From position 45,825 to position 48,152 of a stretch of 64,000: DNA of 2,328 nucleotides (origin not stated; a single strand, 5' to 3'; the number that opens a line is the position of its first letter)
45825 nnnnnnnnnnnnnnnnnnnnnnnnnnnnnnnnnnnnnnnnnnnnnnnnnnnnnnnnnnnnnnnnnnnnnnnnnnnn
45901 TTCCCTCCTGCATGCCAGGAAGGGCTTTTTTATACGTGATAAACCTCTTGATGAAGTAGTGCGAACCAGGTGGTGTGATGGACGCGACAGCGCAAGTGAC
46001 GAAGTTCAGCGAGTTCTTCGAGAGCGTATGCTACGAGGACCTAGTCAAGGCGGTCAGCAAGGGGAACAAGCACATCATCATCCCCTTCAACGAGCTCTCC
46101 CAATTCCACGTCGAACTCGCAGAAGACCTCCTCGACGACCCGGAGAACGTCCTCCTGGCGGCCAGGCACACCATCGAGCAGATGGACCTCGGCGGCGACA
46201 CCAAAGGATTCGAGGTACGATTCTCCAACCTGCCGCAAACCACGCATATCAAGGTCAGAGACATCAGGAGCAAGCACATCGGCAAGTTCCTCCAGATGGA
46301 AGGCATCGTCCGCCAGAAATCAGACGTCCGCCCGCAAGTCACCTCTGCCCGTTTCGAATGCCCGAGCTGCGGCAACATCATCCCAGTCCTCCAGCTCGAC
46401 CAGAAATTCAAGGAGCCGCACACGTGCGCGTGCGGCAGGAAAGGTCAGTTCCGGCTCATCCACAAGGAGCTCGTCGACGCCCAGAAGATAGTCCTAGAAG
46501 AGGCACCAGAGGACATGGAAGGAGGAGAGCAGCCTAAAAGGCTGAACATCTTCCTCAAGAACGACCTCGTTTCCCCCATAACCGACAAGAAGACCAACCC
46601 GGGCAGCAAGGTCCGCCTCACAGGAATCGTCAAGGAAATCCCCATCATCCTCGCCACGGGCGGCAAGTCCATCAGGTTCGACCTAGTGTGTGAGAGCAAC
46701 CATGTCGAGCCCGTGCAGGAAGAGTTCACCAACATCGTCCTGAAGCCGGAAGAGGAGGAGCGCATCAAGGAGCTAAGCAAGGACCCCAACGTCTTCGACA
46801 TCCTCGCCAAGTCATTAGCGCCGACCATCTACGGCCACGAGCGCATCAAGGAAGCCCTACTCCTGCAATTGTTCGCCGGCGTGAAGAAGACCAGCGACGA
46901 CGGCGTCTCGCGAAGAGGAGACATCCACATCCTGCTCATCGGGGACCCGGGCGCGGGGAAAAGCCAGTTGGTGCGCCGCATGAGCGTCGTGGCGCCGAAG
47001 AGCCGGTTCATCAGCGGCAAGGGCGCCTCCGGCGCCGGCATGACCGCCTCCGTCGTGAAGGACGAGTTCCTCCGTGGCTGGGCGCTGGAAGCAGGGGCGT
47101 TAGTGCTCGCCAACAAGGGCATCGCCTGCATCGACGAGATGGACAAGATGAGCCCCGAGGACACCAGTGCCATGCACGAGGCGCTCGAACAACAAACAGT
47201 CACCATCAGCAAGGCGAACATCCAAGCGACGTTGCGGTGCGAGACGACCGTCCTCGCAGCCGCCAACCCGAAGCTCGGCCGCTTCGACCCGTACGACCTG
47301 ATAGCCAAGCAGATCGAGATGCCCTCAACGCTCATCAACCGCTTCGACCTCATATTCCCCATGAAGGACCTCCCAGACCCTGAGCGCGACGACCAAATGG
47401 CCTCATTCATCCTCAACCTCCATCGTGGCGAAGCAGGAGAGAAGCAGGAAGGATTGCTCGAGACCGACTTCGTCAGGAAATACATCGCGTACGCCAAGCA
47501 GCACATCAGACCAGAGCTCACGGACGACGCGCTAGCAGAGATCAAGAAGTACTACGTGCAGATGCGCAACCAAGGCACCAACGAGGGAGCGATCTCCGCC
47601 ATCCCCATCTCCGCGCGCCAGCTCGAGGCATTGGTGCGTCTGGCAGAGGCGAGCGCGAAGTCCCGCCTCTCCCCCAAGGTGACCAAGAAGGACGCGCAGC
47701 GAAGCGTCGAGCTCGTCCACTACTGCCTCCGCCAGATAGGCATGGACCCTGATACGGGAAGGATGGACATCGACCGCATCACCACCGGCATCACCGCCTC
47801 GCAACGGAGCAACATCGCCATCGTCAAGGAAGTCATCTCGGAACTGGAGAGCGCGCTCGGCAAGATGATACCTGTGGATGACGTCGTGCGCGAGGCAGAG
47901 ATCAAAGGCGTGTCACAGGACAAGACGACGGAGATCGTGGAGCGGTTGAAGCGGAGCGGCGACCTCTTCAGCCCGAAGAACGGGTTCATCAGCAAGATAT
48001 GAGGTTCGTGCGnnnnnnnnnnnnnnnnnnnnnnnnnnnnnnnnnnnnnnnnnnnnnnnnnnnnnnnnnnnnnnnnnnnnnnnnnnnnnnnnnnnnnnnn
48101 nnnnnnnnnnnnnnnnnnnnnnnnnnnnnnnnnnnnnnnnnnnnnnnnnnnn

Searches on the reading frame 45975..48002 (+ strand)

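Call 28: search_protein_families(library=pfam, proteins=[window:45975-48002:+], max_evalue=0.01)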
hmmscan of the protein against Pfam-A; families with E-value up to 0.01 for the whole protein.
window:45975-48002:+ (675 aa): 12 families
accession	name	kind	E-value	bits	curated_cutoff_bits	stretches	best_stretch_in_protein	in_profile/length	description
PF00493.29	MCM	-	8.7e-89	296.9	23.3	1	261-483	2-224/224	MCM P-loop domain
PF17855.7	MCM_lid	-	6.4e-26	91.1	27.4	1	498-584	1-86/87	MCM AAA-lid domain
PF17207.9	MCM_OB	-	1.1e-25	90.2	24.8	1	93-222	1-125/126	MCM OB domain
PF01078.27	Mg_chelatase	-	3.1e-12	46.8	20.3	1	371-432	97-158/207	Magnesium chelatase, subunit ChlI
PF07728.20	AAA_5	-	3.9e-08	33.8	22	1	318-433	1-124/139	AAA domain (dynein-related subfamily)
PF21120.3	MCM_WH_arc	-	9.9e-07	29.2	26.1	1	614-672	3-62/63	Archaeal MCM, winged-helix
PF13191.12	AAA_16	-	1.8e-05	25.7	32.6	1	317-409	25-125/167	AAA ATPase domain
PF07726.17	AAA_3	-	4.3e-05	23.9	27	1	318-432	1-112/131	ATPase family associated with various cellular activities (AAA)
PF00158.32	Sigma54_activat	-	0.0018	18.4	20.2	0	315-434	21-145/168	Sigma-54 interaction domain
PF14551.11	MCM_N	-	0.002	18.9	24.9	1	9-70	2-72/95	MCM N-terminal domain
PF00004.35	AAA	-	0.0039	18.1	21.2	0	319-432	1-110/131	ATPase family associated with various cellular activities (AAA)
PF22798.2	DUF5817_CT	-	0.0057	16.9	29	0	635-664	16-45/54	DUF5817, C-terminal domain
